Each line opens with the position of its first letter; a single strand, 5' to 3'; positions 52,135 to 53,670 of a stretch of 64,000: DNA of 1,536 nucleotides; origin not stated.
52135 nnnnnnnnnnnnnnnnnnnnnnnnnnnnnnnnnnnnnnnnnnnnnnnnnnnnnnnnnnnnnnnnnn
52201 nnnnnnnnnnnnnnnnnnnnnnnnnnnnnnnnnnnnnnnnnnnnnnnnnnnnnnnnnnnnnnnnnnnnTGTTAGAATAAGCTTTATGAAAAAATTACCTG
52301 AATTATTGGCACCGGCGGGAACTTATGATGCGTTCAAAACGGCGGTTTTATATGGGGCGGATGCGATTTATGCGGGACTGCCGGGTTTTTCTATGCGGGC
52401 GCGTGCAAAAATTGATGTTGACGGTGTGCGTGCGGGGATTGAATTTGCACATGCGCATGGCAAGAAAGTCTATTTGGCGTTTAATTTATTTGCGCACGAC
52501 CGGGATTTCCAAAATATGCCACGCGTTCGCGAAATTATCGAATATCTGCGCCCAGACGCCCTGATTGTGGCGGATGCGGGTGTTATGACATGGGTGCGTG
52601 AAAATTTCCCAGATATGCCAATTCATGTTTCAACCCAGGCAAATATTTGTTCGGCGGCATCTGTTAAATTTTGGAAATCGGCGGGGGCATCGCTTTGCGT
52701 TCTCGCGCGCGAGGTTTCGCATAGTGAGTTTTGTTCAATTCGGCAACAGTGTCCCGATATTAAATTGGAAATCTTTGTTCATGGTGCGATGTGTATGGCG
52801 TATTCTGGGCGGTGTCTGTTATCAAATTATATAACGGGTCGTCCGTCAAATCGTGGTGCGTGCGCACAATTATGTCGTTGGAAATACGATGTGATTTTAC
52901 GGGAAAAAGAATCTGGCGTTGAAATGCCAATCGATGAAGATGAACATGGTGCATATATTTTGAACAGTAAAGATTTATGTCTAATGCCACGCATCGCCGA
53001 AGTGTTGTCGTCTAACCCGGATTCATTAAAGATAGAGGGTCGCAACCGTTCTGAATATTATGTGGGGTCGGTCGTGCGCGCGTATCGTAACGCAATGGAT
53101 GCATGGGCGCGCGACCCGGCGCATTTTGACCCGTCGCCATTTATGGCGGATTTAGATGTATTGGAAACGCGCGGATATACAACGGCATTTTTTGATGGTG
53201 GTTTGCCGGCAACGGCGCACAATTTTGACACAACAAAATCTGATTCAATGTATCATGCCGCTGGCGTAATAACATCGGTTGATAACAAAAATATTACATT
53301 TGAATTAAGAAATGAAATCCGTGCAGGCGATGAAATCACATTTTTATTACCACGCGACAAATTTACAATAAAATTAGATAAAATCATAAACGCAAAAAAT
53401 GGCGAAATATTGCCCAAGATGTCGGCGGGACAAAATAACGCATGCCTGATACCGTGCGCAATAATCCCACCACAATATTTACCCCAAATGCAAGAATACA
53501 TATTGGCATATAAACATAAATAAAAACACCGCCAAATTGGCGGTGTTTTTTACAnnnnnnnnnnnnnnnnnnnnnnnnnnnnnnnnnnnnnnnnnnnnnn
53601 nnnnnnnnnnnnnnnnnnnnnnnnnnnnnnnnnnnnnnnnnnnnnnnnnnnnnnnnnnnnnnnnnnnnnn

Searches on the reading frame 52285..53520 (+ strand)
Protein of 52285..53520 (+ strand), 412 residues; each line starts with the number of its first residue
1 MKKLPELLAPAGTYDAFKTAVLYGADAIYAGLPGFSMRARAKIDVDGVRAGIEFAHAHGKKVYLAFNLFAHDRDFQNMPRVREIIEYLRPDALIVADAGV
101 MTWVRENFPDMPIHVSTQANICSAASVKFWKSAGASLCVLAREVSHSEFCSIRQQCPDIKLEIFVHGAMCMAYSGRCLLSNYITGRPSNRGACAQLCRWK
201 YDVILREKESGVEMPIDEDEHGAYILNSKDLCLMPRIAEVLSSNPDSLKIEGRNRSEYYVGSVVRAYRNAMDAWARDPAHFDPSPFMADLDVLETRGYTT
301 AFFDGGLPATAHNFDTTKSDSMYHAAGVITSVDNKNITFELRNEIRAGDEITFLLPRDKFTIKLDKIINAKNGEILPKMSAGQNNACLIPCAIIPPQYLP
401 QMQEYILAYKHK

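Call 70: search_protein_families(library=pfam, proteins=[window:52285-53520:+], max_evalue=0.0001)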
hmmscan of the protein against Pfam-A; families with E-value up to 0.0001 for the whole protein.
window:52285-53520:+ (412 aa): 2 families
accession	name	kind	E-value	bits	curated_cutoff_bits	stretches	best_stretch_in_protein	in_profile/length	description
PF01136.24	Peptidase_U32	-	6.7e-81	271.4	22.4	1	84-305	10-229/233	Peptidase family U32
PF16325.11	Peptidase_U32_C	-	1.5e-07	31.9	28.2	1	323-377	3-59/83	Peptidase family U32 C-terminal domain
